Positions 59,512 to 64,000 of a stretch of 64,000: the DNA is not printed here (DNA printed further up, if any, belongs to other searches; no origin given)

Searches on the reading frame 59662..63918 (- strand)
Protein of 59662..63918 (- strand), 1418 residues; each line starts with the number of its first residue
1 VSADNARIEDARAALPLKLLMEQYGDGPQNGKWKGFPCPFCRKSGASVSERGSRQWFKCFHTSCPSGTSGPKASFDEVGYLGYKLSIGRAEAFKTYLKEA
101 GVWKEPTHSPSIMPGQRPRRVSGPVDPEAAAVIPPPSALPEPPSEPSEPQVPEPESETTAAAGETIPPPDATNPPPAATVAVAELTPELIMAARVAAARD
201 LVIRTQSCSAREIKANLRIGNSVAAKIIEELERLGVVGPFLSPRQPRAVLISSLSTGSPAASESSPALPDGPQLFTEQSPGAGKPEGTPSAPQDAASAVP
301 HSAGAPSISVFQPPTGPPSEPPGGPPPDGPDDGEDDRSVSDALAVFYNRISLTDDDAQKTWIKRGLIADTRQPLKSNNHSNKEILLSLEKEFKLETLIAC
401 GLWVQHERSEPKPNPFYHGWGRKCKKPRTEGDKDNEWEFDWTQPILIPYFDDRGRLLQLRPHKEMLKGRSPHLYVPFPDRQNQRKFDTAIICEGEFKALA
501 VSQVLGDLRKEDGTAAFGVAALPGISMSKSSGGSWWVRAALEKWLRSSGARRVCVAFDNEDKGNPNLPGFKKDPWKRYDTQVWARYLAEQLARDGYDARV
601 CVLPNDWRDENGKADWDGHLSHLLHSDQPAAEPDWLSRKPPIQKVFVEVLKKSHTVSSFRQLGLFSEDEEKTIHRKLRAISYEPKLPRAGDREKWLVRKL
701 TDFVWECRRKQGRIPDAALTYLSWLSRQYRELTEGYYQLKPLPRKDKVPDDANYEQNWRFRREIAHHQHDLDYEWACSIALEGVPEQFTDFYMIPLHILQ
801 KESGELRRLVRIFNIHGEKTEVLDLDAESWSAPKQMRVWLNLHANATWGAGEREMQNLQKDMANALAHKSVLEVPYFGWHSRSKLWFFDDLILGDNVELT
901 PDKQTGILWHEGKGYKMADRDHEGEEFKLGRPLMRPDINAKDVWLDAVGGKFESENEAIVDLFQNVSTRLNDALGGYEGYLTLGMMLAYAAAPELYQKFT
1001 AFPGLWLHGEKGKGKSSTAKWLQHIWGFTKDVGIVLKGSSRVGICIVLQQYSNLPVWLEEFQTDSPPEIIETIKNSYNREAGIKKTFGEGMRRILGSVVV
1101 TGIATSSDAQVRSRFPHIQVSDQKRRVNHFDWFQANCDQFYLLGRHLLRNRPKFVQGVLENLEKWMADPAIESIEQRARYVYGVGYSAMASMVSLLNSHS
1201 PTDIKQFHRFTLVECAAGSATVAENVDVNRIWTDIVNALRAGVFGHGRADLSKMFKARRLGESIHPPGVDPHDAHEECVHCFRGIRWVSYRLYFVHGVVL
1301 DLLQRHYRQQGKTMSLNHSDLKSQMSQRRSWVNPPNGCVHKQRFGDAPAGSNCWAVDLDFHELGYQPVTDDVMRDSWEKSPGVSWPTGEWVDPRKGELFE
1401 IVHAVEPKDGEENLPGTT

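Call 23: search_protein_families(library=phrogs, proteins=[window:59662-63918:-], max_evalue=0.001)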
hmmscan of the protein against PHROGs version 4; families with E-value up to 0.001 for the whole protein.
window:59662-63918:- (1418 aa): 5 families
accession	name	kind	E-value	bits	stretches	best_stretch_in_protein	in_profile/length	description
phrog_1139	-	DNA, RNA and nucleotide metabolism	1.3e-10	41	1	978-1167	520-713/895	DNA primase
phrog_47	-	DNA, RNA and nucleotide metabolism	3.4e-09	36.8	1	432-564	176-288/947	DNA primase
phrog_13700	-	moron, auxiliary metabolic gene and host takeover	6.4e-07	30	1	198-252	71-124/284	FtsK/SpoIIIE-like protein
phrog_6576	-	unknown function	0.00036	21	1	196-238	172-214/325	-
phrog_239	-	DNA, RNA and nucleotide metabolism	0.00083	19.4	0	484-564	191-265/801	DNA primase/helicase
